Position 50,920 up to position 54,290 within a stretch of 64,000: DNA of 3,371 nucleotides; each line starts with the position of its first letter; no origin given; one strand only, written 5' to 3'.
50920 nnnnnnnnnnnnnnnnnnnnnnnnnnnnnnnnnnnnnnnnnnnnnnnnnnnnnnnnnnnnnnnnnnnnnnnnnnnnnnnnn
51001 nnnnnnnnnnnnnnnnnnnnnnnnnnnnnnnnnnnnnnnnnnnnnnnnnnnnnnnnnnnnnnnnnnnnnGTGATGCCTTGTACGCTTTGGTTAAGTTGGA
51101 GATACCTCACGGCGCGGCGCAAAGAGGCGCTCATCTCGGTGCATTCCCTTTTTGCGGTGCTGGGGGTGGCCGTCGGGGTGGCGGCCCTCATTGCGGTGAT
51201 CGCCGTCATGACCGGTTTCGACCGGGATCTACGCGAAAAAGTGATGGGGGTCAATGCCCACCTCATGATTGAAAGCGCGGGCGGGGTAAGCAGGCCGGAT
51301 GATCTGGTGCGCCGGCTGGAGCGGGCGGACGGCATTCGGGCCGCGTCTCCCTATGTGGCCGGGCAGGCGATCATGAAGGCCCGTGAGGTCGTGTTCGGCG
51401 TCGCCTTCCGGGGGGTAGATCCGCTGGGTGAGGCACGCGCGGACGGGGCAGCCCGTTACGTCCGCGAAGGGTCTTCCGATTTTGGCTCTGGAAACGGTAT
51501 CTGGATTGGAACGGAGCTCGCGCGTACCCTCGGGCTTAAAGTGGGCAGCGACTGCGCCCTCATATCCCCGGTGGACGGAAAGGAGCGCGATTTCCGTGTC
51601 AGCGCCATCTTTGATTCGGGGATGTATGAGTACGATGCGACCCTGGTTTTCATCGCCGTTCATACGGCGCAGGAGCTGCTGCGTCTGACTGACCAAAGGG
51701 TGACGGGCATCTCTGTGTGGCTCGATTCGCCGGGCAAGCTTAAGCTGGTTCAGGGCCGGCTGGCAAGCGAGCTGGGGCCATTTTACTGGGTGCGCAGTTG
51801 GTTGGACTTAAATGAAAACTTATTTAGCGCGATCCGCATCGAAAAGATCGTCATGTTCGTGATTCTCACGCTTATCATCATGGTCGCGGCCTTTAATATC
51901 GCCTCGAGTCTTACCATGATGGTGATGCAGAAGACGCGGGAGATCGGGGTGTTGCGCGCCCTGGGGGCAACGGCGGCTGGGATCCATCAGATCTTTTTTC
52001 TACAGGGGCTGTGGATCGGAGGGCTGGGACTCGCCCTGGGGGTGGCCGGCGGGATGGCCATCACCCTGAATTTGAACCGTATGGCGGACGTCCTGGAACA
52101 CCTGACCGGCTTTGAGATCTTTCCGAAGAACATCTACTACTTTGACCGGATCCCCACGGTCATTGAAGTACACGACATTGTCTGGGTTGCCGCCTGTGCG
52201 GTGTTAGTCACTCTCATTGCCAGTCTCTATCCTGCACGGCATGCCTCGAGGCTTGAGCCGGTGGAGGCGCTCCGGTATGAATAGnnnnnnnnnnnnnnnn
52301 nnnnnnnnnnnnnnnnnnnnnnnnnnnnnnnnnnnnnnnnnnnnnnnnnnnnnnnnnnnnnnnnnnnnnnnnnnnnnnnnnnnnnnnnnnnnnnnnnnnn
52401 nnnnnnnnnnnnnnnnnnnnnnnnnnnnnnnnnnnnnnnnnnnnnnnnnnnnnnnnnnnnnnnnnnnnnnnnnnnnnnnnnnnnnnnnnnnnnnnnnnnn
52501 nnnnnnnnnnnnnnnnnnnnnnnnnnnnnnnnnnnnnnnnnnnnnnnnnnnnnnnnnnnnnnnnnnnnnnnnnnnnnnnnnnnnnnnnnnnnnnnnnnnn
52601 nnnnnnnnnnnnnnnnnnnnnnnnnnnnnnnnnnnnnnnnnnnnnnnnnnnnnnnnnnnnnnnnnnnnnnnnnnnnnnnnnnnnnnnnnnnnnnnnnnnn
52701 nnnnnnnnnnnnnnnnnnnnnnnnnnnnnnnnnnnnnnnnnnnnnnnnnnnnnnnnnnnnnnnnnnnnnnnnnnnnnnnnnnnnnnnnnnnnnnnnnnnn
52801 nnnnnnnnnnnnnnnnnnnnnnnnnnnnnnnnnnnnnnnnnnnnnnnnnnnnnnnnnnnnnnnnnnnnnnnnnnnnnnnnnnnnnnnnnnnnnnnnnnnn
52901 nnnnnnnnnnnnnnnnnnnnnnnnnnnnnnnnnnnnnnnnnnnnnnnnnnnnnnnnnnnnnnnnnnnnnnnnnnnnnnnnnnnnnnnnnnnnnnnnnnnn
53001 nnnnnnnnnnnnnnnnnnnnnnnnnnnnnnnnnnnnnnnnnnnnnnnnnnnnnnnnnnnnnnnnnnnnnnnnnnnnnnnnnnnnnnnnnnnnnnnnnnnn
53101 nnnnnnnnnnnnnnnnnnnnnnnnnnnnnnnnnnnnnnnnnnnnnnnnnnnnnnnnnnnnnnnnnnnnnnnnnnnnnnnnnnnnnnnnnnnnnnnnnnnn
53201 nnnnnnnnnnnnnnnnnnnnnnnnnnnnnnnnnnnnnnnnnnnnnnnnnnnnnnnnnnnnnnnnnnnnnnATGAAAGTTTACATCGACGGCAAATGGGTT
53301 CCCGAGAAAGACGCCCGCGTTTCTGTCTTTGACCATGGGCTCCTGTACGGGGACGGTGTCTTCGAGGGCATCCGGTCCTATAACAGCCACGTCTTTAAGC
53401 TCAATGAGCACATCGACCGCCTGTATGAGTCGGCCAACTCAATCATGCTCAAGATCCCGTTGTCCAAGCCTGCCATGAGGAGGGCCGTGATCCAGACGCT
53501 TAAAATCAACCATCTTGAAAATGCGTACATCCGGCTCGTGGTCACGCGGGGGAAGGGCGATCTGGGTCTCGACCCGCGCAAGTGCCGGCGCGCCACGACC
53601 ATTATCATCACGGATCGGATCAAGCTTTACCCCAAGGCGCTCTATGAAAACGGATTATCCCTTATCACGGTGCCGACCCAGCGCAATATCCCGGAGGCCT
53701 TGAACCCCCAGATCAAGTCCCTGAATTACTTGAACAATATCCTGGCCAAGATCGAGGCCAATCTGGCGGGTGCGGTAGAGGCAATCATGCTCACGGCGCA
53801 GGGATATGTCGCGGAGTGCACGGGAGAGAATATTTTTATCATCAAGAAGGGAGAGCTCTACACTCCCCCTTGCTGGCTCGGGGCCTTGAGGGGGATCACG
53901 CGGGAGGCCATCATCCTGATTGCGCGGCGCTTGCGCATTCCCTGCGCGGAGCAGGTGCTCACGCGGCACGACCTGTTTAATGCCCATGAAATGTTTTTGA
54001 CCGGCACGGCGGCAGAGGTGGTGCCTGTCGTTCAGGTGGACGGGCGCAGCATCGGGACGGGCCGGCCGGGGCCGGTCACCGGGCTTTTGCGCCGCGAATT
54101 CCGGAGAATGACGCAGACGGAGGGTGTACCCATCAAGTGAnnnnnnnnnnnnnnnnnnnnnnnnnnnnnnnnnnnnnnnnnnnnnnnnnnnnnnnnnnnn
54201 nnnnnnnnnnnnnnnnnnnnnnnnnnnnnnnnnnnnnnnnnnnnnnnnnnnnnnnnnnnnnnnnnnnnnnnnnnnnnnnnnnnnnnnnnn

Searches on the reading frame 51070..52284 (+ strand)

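Call 59: search_protein_families(library=pfam, max_evalue=0.0001, proteins=[window:51070-52284:+])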
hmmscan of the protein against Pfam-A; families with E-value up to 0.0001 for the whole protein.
window:51070-52284:+ (404 aa): 2 families
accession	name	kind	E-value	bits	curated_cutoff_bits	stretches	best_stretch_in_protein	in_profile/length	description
PF02687.27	FtsX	-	3.3e-18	66.3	25.5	1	264-397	2-120/120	FtsX-like permease C-terminal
PF12704.14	MacB_PCD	-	6e-16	59.8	27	1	26-231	1-204/207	MacB-like periplasmic core domain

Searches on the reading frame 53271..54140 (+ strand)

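Call 59: search_protein_families(library=pfam, max_evalue=0.0001, proteins=[window:53271-54140:+])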
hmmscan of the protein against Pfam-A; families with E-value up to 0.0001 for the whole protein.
window:53271-54140:+ (289 aa): 1 family
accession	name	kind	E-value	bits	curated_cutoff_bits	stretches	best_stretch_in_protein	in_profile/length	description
PF01063.24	Aminotran_4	-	5.3e-59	200.2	28.5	1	29-255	1-222/223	Amino-transferase class IV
